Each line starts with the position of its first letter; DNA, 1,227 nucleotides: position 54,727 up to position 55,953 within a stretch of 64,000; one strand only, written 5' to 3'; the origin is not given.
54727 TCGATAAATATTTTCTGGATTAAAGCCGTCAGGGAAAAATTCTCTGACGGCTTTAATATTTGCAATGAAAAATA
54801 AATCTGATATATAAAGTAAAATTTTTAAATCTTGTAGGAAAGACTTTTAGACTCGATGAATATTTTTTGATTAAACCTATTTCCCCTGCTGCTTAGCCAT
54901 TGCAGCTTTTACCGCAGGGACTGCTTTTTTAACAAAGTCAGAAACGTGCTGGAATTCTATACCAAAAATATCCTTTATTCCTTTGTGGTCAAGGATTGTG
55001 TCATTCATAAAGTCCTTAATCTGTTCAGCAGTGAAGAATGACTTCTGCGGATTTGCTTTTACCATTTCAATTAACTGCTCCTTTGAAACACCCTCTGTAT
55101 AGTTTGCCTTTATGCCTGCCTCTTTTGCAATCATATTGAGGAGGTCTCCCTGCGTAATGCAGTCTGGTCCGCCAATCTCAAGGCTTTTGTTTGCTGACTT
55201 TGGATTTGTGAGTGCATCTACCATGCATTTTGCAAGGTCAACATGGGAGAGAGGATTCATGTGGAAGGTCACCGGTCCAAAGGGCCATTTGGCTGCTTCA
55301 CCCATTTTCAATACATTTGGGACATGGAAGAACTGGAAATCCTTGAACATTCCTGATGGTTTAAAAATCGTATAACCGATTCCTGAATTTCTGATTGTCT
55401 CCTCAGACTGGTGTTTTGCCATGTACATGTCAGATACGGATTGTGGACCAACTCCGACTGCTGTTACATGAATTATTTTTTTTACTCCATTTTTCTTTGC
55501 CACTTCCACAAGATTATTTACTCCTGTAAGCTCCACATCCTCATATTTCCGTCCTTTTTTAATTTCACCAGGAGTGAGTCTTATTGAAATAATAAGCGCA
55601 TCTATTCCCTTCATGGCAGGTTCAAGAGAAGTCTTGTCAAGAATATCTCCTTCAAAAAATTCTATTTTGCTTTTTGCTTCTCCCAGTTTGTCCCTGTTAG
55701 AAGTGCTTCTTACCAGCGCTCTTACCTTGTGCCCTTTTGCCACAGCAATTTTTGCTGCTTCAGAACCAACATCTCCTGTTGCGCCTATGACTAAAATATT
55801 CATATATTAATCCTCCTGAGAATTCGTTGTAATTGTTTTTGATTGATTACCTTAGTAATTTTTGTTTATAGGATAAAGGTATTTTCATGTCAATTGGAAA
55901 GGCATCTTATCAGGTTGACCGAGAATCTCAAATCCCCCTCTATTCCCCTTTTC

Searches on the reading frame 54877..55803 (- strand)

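Call 6: search_protein_families(library=pfam, proteins=[window:54877-55803:-], max_evalue=0.001)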
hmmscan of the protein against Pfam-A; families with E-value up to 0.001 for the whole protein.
window:54877-55803:- (308 aa): 7 families
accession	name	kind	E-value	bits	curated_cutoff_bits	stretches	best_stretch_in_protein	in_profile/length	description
PF13460.12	NAD_binding_10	-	5.2e-29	101.8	27.2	1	7-201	1-184/184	NAD(P)H-binding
PF05368.20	NmrA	-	2.7e-28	99.9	27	1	2-269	4-273/298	NmrA-like family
PF01370.27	Epimerase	-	2.9e-14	53.5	20.9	1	3-118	1-118/240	NAD dependent epimerase/dehydratase family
PF01073.25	3Beta_HSD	-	3.1e-10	40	22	1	4-133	1-135/280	3-beta hydroxysteroid dehydrogenase/isomerase family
PF16363.11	GDP_Man_Dehyd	-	5.7e-07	29.7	27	1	4-111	1-122/332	GDP-mannose 4,6 dehydratase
PF04321.23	RmlD_sub_bind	-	8.3e-06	25.5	27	0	1-107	1-94/287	RmlD substrate binding domain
PF00106.31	adh_short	-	0.00023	21.1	26.6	1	3-69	3-73/195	short chain dehydrogenase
